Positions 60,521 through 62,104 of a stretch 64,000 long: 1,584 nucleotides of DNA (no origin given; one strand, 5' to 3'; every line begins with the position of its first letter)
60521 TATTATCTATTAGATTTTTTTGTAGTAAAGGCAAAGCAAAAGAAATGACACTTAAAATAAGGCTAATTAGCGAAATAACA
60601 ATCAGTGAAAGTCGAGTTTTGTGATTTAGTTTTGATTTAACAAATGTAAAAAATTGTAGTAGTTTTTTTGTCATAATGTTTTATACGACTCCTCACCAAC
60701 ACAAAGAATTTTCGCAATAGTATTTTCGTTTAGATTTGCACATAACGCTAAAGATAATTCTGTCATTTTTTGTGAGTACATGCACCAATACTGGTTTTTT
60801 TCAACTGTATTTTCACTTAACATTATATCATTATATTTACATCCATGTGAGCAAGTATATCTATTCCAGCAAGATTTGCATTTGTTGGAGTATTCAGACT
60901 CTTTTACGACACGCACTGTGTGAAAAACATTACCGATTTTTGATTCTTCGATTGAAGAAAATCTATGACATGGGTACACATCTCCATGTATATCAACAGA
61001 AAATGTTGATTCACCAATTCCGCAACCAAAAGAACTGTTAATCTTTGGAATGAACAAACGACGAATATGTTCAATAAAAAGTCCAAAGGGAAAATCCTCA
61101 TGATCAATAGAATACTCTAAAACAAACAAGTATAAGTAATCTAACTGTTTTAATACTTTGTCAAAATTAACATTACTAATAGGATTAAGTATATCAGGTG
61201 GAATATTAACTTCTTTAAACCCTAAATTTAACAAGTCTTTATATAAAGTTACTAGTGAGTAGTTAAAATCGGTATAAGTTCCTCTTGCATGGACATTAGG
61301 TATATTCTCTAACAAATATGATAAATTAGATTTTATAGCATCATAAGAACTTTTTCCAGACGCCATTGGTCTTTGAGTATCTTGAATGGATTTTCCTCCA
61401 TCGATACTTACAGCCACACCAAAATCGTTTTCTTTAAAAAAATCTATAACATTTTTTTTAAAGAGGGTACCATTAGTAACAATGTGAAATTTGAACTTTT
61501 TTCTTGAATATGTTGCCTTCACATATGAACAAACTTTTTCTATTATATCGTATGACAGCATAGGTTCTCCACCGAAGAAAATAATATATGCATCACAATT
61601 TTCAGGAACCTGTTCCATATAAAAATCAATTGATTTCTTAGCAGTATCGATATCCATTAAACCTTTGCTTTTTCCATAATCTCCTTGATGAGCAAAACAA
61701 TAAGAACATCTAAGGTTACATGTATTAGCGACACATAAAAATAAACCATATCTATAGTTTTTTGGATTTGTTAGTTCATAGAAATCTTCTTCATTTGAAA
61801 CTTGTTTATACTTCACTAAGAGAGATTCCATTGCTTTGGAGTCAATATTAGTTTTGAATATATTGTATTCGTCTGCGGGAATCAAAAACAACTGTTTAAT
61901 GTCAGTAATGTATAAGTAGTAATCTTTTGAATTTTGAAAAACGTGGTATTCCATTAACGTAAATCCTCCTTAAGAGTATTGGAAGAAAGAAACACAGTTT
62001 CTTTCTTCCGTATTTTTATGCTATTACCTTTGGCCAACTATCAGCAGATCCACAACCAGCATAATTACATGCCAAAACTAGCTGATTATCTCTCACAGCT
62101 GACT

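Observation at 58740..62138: Unannotated precursor / radical-SAM-SPASM / ABC-exporter cassette: candidate novel RiPP system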

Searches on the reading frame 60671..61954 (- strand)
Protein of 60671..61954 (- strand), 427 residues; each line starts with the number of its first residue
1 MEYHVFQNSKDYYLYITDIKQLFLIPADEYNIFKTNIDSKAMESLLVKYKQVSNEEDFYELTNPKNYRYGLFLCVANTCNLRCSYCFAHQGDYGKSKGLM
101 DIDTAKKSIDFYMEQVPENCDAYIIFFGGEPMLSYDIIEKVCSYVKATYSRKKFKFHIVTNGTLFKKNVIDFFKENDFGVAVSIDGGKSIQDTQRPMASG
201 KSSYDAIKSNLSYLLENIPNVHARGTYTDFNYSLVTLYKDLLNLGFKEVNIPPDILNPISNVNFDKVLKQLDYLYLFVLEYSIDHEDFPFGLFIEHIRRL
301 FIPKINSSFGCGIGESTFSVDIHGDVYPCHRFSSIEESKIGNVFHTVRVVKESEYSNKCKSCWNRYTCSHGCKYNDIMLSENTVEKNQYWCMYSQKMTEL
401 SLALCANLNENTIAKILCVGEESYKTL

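Call 4: search_protein_families(library=pfam, proteins=[window:60671-61954:-], max_evalue=0.1)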
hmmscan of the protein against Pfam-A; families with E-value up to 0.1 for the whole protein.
window:60671-61954:- (427 aa): 3 families
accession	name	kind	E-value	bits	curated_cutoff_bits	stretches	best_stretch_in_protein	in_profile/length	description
PF04055.27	Radical_SAM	-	5.5e-18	66.1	29.5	1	75-221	3-144/166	Radical SAM superfamily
PF13353.11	Fer4_12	-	1.4e-09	38.8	22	1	76-203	12-131/137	4Fe-4S single cluster domain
PF13186.11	SPASM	-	0.025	15.3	21.5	1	311-362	1-66/67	Iron-sulfur cluster-binding domain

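Call 5: search_protein_families(library=ncbifam, proteins=[window:60671-61954:-], max_evalue=0.1)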
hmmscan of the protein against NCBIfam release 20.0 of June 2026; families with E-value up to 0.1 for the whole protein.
window:60671-61954:- (427 aa): 72 families (the best 25 are shown)
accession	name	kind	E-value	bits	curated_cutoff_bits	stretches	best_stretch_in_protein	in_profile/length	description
TIGR04064.1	rSAM_nif11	equivalog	1.9e-71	241.1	518.7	2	27-252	28-261/459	nif11-like peptide radical SAM maturase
NF047865.1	rSAM_PapB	equivalog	5.1e-71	239.6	340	1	71-379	5-323/330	PapB family radical SAM/SPASM ranthipeptide maturase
TIGR03974.1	rSAM_six_Cys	equivalog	5.4e-62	210.1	425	1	68-404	96-448/451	thioether cross-link-forming SCIFF peptide maturase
TIGR03906.1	quino_hemo_SAM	equivalog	2.9e-58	197.7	453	1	71-401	96-443/467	quinohemoprotein amine dehydrogenase maturation protein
NF040492.1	not_ScfB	exception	1.1e-56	192.7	855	1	59-405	85-448/450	ScfB-related radical SAM/SPASM orphan maturase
TIGR04068.1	rSAM_ocin_clost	equivalog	1.8e-45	155.7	500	2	3-223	2-241/462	Cys-rich peptide radical SAM maturase CcpM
TIGR04280.1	geopep_mat_rSAM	hypoth_equivalog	1e-33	117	400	1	57-378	72-398/428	geopeptide radical SAM maturase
TIGR04115.1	rSAM_Cxxx_rpt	equivalog_domain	7.8e-33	114.4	350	1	74-347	7-292/359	radical SAM peptide maturase, CXXX-repeat target family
NF038170.1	lachnocin_rSAM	equivalog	5.4e-30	104.6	550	2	70-223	77-232/440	lachnocin radical SAM maturase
TIGR03942.1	sulfatase_rSAM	equivalog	1.2e-29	103.5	349.45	1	75-393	7-345/363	anaerobic sulfatase maturase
TIGR03978.1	rSAM_paired_1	equivalog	2.7e-27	95.7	370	1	71-229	85-242/466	His-Xaa-Ser system radical SAM maturase HxsB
NF041298.1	rSAM_mat_DynA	equivalog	4e-27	95.1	450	1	78-394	10-342/356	dynobactin maturation radical SAM/SPASM protein DynA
NF041707.1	rSAM_YhhB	equivalog_domain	4.5e-26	91.6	445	1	72-216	5-154/369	cyclophane-forming radical SAM/SPASM peptide maturase YhhB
NF035951.1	rSAM_RumMC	equivalog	2.7e-25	89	720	1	51-219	94-264/510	RumMC family radical SAM sactipeptide maturase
TIGR04163.1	rSAM_cobopep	equivalog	1.3e-24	86.8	375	2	70-214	65-208/428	peptide-modifying radical SAM enzyme CbpB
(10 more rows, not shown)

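Call 9: find_homologous_proteins(query=window:60671-61954:-, max_evalue=0.00001)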
Query window:60671-61954:- (427 aa): 325 proteins with E <= 0.00001 among 2824 candidates; the best 120 are listed.
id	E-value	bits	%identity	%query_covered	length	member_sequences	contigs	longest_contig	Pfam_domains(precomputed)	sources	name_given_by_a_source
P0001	6.6e-292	986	100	100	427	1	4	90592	PF04055.28,PF13353.12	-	-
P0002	5.9e-154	532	54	98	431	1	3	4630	PF04055.28,PF13353.12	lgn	-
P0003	9.5e-148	511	53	98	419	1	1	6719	PF04055.28,PF13353.12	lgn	-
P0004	5.5e-144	499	53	98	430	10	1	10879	PF04055.28,PF13353.12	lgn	-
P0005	8.1e-144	498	53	98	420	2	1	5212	PF04055.28,PF13353.12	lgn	-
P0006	4.9e-141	489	51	97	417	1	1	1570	PF04055.28,PF13353.12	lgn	-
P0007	6.2e-141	489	54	98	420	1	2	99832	PF04055.28,PF13353.12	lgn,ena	-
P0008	2.6e-139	483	51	97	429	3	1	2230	PF04055.28,PF13353.12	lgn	-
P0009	9.3e-139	481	52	98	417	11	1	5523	PF04055.28,PF13353.12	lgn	-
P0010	7.9e-138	478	50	97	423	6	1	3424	PF04055.28,PF13353.12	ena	-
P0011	5.6e-137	476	49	98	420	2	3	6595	PF04055.28,PF13353.12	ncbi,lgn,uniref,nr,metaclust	ncbi:hypothetical protein Y919_11465 [Caloranaerobacter azorensis H53214]|uniref:Radical SAM core do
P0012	8.8e-130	452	47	98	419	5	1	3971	PF04055.28,PF13353.12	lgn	-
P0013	8.5e-127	442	49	98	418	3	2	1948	PF04055.28,PF13353.12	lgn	-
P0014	2.0e-120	421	45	99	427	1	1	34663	PF04055.28,PF13353.12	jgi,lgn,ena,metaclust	metaclust:\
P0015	7.1e-120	419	45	98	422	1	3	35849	PF04055.28,PF13353.12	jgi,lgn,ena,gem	-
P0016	2.4e-114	401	44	97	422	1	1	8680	PF04055.28,PF13353.12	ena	-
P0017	3.1e-114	401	44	98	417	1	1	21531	PF04055.28,PF13353.12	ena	-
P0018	7.2e-114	399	45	97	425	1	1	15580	PF04055.28,PF13353.12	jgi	-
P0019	9.8e-113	396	44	97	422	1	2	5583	PF04055.28,PF13353.12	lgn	-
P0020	4.0e-112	394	44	97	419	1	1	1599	PF04055.28,PF13353.12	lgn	-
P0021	1.6e-111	392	49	80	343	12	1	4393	PF04055.28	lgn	-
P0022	3.4e-111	391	52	79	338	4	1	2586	PF04055.28,PF13353.12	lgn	-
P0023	4.1e-111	390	43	96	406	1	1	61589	PF04055.28,PF13353.12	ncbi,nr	ncbi:MAG: 4Fe-4S cluster-binding domain-containing protein [Tissierellia bacterium]|nr:4Fe-4S cluste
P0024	3.4e-110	387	51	81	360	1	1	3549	PF04055.28,PF13353.12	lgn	-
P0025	3.6e-110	387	44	97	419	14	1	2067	PF04055.28,PF13353.12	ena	-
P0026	1.7e-109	385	43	97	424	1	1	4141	PF13186.12,PF04055.28,PF13353.12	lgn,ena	-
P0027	6.1e-108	380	43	100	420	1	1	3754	PF04055.28,PF13353.12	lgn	-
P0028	1.1e-103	366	52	73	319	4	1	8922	PF04055.28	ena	-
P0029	1.6e-97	346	49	74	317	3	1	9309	PF04055.28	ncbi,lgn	-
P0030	1.1e-96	343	41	98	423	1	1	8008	PF04055.28,PF13353.12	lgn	-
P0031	7.5e-96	340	53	70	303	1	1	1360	PF04055.28,PF13353.12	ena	-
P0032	2.7e-94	335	41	98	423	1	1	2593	PF04055.28,PF13353.12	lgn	-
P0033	9.5e-87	310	38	98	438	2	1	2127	PF04055.28,PF13353.12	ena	-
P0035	1.7e-71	260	34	98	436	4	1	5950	PF04055.28,PF13353.12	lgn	-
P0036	4.8e-55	206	44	34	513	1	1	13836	PF04055.28,PF13353.12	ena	-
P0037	2.8e-53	200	34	80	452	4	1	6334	PF04055.28,PF13353.12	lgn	-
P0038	5.0e-52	196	34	79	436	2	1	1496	PF04055.28,PF13353.12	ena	-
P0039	1.0e-51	195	34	83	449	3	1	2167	PF04055.28,PF13353.12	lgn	-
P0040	5.9e-51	192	33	79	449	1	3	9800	PF04055.28,PF13353.12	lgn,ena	-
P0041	2.6e-49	187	43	52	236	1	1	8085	PF04055.28,PF13353.12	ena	-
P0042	3.5e-49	186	34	80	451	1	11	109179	PF04055.28,PF13353.12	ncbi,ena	-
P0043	5.6e-49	186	30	80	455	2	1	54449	PF13186.12,PF04055.28,PF13353.12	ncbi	-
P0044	2.7e-48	183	32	79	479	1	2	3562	PF04055.28,PF13353.12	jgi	-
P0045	5.4e-48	182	28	97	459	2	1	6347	PF04055.28,PF13353.12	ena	-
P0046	1.5e-47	181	29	89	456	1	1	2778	PF13186.12,PF04055.28,PF13353.12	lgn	-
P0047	1.6e-47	181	31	90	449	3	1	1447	PF04055.28,PF13353.12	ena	-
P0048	2.5e-47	180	30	99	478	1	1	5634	PF04055.28,PF13353.12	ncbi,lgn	-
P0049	5.9e-47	179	31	79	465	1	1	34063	PF13186.12,PF04055.28,PF13353.12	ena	-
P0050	7.5e-47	179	33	88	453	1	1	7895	PF13186.12,PF04055.28,PF13353.12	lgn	-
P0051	8.6e-47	178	34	80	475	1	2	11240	PF04055.28,PF13353.12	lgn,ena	-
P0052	1.5e-46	178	34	79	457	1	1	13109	PF13186.12,PF04055.28,PF13353.12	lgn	-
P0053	1.8e-46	177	31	83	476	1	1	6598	PF04055.28,PF13353.12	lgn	-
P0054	2.4e-46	177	31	85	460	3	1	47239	PF04055.28,PF13353.12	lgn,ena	-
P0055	2.6e-46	177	29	84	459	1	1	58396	PF13186.12,PF04055.28,PF13353.12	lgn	-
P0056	2.9e-46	177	35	86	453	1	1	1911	PF13186.12,PF04055.28,PF13353.12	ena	-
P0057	3.4e-46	176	36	70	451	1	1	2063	PF13186.12,PF04055.28,PF13353.12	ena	-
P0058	4.5e-46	176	29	88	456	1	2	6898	PF13186.12,PF04055.28,PF13353.12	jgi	jgi:uncharacterized protein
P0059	8.1e-46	175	31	80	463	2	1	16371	PF04055.28,PF13353.12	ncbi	-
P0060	1.0e-45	175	29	90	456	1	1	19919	PF13186.12,PF04055.28,PF13353.12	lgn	-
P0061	1.2e-45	175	31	82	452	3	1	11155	PF13186.12,PF04055.28,PF13353.12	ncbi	-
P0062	1.2e-45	175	30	78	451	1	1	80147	PF13186.12,PF04055.28,PF13353.12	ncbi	-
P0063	1.5e-45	174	31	79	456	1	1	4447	PF13186.12,PF04055.28,PF13353.12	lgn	-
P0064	1.5e-45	174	30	81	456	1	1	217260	PF13186.12,PF04055.28,PF13353.12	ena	-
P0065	1.8e-45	174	29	97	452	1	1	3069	PF04055.28,PF13353.12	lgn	-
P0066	2.3e-45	174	30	89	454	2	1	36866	PF04055.28,PF13353.12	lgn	-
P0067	2.5e-45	174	34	86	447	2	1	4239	PF04055.28,PF13353.12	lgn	-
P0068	2.9e-45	173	31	80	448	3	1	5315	PF13186.12,PF04055.28,PF13353.12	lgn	-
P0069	3.4e-45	173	29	86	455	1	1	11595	PF13186.12,PF04055.28,PF13353.12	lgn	-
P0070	3.9e-45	173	31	82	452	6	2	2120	PF13186.12,PF04055.28,PF13353.12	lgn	-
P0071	1.1e-44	172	31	78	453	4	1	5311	PF13186.12,PF04055.28,PF13353.12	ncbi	-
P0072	1.1e-44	171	30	88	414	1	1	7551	PF04055.28,PF13353.12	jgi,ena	-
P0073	1.4e-44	171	31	78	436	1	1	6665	PF13186.12,PF04055.28,PF13353.12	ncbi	-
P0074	1.7e-44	171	31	79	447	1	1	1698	PF13186.12,PF04055.28,PF13353.12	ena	-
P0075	1.8e-44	171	31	80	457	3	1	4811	PF04055.28,PF13353.12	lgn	-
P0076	2.3e-44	170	31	80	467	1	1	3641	PF04055.28,PF13353.12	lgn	-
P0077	2.9e-44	170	30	81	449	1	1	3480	PF04055.28,PF13353.12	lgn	-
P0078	3.0e-44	170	31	79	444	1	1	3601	PF13186.12,PF04055.28,PF13353.12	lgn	-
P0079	7.1e-44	169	28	96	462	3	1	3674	PF04055.28,PF13353.12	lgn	-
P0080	8.1e-44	169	31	90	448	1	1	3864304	PF13186.12,PF04055.28,PF13353.12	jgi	jgi:uncharacterized protein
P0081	1.1e-43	168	30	82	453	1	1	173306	PF13186.12,PF04055.28,PF13353.12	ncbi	-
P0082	1.1e-43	168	32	77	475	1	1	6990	PF04055.28,PF13353.12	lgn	-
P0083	1.2e-43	168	28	89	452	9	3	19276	PF13186.12,PF04055.28,PF13353.12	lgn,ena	-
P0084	1.7e-43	168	34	73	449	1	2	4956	PF13186.12,PF04055.28,PF13353.12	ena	-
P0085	1.8e-43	168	30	78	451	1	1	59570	PF13186.12,PF04055.28,PF13353.12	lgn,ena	-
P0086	1.9e-43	167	30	78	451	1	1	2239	PF13186.12,PF04055.28,PF13353.12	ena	-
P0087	1.9e-43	167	30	78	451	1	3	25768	PF13186.12,PF04055.28,PF13353.12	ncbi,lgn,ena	-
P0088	2.8e-43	167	31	79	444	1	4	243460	PF13186.12,PF04055.28,PF13353.12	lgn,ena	-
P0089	3.0e-43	167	30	78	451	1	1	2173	PF13186.12,PF04055.28,PF13353.12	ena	-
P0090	3.3e-43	167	32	80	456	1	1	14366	PF13186.12,PF04055.28,PF13353.12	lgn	-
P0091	3.9e-43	166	29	81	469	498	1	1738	PF13186.12,PF04055.28,PF13353.12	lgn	-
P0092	6.6e-43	166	30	79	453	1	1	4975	PF04055.28,PF13353.12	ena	-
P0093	7.4e-43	166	30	80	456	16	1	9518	PF04055.28,PF13353.12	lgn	-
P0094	1.1e-42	165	31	80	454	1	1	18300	PF13186.12,PF04055.28,PF13353.12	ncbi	-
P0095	1.2e-42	165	32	89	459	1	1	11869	PF13186.12,PF04055.28,PF13353.12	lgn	-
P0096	1.4e-42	165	30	96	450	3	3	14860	PF13186.12,PF04055.28,PF13353.12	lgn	-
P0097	2.0e-42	164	29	79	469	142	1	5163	PF13186.12,PF04055.28,PF13353.12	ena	-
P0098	3.5e-42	163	28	97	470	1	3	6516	PF04055.28,PF13353.12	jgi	jgi:uncharacterized protein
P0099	3.5e-42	163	32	89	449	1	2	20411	PF13186.12,PF04055.28,PF13353.12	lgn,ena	-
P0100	3.6e-42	163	31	79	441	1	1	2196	PF13186.12,PF04055.28,PF13353.12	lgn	-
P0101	4.1e-42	163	30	80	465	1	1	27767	PF04055.28,PF13353.12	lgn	-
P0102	5.1e-42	163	32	74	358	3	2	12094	PF04055.28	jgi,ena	-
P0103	5.9e-42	163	30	80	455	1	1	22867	PF13186.12,PF04055.28,PF13353.12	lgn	-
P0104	6.4e-42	162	31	89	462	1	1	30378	PF13186.12,PF04055.28,PF13353.12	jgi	jgi:uncharacterized protein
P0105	1.0e-41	162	30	79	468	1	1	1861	PF04055.28,PF13353.12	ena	-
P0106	1.3e-41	161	31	80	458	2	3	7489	PF04055.28,PF13353.12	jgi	jgi:uncharacterized protein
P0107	1.6e-41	161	32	81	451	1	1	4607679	PF04055.28,PF13353.12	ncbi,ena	-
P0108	1.7e-41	161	31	71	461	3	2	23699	PF04055.28,PF13353.12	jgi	-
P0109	2.0e-41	161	31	78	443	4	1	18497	PF04055.28,PF13353.12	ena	-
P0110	3.6e-41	160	32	72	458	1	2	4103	PF13186.12,PF04055.28,PF13353.12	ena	-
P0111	4.1e-41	160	34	70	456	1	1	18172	PF04055.28,PF13353.12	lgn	-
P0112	6.4e-41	159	27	95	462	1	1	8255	PF04055.28,PF13353.12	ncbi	-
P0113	7.8e-41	159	28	82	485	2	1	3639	PF13186.12,PF04055.28,PF13353.12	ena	-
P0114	8.9e-41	159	32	72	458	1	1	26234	PF13186.12,PF04055.28,PF13353.12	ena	-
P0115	1.0e-40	158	31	81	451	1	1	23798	PF04055.28,PF13353.12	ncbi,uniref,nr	ncbi:radical SAM protein (plasmid) [Paraclostridium bifermentans]|uniref:Radical SAM protein n=1 Tax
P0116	1.3e-40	158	32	72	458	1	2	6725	PF13186.12,PF04055.28,PF13353.12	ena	-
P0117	1.3e-40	158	29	71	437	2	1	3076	PF13186.12,PF04055.28,PF13353.12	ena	-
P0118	1.4e-40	158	32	72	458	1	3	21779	PF13186.12,PF04055.28,PF13353.12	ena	-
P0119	5.0e-40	156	30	94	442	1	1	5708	PF13186.12,PF04055.28,PF13353.12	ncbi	-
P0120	6.9e-40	156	31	91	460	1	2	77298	PF04055.28,PF13353.12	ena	-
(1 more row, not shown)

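Call 12: find_encoding_contigs(protein=P0007, flank=6000, max_places=2)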
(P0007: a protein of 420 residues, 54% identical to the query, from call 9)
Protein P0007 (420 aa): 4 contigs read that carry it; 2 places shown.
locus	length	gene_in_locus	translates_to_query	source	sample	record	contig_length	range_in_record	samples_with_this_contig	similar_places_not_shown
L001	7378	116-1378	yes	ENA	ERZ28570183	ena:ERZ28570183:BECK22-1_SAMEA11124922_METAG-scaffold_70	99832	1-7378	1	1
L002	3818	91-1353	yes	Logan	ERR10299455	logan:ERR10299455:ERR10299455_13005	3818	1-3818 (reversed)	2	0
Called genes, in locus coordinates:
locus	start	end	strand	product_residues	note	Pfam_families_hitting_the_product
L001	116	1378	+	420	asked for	PF04055:Radical_SAM, PF13353:Fer4_12 (weak)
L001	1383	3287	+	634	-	PF00664:ABC_membrane, PF00005:ABC_tran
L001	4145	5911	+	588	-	PF00664:ABC_membrane (weak), PF00005:ABC_tran, PF02463:SMC_N (weak), PF13304:AAA_21 (faint)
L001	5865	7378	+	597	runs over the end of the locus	PF00664:ABC_membrane, PF00005:ABC_tran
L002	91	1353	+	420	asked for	PF04055:Radical_SAM, PF13353:Fer4_12 (weak)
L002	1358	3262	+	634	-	PF00664:ABC_membrane, PF00005:ABC_tran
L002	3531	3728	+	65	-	-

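Call 13: find_encoding_contigs(protein=P0014, flank=6000, max_places=2)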
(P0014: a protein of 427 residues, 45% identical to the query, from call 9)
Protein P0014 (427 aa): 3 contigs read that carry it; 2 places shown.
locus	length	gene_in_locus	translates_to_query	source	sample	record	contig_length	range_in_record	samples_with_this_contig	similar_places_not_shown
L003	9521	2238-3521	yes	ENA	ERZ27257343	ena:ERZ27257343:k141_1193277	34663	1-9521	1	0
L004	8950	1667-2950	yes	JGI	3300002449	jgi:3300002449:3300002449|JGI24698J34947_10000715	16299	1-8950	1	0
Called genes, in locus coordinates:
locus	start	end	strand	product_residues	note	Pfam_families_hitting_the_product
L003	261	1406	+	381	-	PF01609:DDE_Tnp_1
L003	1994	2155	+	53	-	-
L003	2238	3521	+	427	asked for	PF04055:Radical_SAM, PF13353:Fer4_12 (weak)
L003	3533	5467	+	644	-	PF00664:ABC_membrane, PF00005:ABC_tran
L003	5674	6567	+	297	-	-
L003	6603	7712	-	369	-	PF14253:AbiH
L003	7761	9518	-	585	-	-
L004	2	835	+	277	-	?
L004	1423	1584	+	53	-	-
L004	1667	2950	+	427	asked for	PF04055:Radical_SAM, PF13353:Fer4_12 (weak)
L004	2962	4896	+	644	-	PF00664:ABC_membrane, PF00005:ABC_tran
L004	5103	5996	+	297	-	-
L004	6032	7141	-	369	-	PF14253:AbiH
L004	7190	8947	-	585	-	-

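Call 14: find_encoding_contigs(protein=P0023, flank=6000, max_places=2)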
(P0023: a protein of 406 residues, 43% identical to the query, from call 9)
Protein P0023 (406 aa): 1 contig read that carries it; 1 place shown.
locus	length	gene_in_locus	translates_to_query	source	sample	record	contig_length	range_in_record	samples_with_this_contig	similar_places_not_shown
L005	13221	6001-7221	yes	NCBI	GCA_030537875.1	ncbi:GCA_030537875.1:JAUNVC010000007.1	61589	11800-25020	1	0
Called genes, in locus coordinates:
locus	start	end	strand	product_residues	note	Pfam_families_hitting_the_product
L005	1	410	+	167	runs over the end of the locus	PF00333:Ribosomal_S5, PF03719:Ribosomal_S5_C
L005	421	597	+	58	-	PF00327:Ribosomal_L30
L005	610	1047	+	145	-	PF00828:Ribosomal_L27A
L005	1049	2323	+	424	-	PF00344:SecY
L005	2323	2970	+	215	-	PF00406:ADK, PF13207:AAA_17, PF05191:ADK_lid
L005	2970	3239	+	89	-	-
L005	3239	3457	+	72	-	PF01176:eIF-1a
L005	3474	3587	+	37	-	PF00444:Ribosomal_L36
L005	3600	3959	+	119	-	PF00416:Ribosomal_S13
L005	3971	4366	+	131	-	PF00411:Ribosomal_S11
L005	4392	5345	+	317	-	PF01193:RNA_pol_L, PF01000:RNA_pol_A_bac, PF03118:RNA_pol_A_CTD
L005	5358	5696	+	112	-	PF01196:Ribosomal_L17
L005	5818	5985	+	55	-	-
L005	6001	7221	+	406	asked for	PF13353:Fer4_12, PF04055:Radical_SAM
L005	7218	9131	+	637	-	PF00664:ABC_membrane, PF00005:ABC_tran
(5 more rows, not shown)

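Call 23: find_related_loci(query=A1, collection=genome_contigs, flank=5000)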
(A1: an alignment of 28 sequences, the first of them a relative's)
Query A1 (427 aa) in genome_contigs; peptide patterns used: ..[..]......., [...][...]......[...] (x = any residue, [..] = any of these).
600 stretches matched a pattern (row limit reached: there are more); 552 encode a relative of the query (tblastn E <= 1e-3); the best 80 are kept; 80 distinct loci.
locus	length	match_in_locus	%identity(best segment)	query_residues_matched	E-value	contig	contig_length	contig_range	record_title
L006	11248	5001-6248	52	3-419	2e-142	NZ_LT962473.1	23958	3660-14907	Ezakiella peruensis strain M6.X2 isolate M6.X2, whole genome shotgun sequence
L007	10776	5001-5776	53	1-257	1e-62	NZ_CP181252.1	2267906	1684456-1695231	MAG: Sporanaerobacter sp. isolate UW_FK_SPOR1_1 chromosome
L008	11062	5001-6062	31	70-406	2e-55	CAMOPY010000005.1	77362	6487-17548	MAG: uncultured Ruminococcus sp. isolate SRR873604_bin.54_metaWRAP_v1.3_MAG genome assembly, contig: NODE_281_length_773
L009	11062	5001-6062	31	70-406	2e-55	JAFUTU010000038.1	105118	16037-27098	MAG: Ruminococcus sp. isolate RGIG4819 Roe_deer_Reticulum.Co__c512971, whole genome shotgun sequence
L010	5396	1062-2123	30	70-406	5e-54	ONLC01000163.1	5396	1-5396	uncultured Clostridiales bacterium isolate RUG393 genome assembly, contig: scaffold_10496, whole genome shotgun sequence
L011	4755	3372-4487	29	64-408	7e-54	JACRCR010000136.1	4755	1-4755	MAG: Deltaproteobacteria bacterium isolate NC_groundwater_1651_Pr3_B-0.1um_66_31 SR-2_scaffold_141_1327957, whole genome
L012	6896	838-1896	30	70-406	1e-53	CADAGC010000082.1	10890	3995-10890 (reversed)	MAG: uncultured Ruminococcus sp. isolate RUG13257 genome assembly, contig: RUG13257_asm_82, whole genome shotgun sequenc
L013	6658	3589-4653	30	70-407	2e-51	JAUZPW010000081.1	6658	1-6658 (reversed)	MAG: Bacillota bacterium isolate bin199(16d) COBKGKPA_81, whole genome shotgun sequence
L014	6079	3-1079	33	76-417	2e-52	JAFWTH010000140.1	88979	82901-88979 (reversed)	MAG: Clostridia bacterium isolate RGIG6051 Sheep_Omasum-5__c709970, whole genome shotgun sequence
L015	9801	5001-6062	31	70-406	9e-51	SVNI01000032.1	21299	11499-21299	MAG: Ruminococcus sp. isolate SIG535 NODE_1766_length_21299_cov_3.614739, whole genome shotgun sequence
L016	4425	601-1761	31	37-410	5e-51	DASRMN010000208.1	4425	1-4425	MAG TPA_asm: Clostridia bacterium isolate SMAG_U10216 k141_172741, whole genome shotgun sequence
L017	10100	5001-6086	31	64-408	7e-51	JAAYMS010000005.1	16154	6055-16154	MAG: Bacillota bacterium isolate AS20ysBPTH_44 1361_AS20, whole genome shotgun sequence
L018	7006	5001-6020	32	42-374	7e-51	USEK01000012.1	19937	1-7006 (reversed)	uncultured Collinsella sp. isolate UMGS1638 genome assembly, contig: NODE_326_length_19937_cov_6.515240, whole genome sh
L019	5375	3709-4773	32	70-408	9e-51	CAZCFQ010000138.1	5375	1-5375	MAG TPA_asm: uncultured Clostridiaceae bacterium isolate binchicken_co13_437 genome assembly, contig: NODE_26395_length_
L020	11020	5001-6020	32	42-374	2e-50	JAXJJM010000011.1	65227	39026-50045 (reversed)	MAG: Collinsella sp. isolate DOME_MAG_13394 13394_W0141_k141_7307, whole genome shotgun sequence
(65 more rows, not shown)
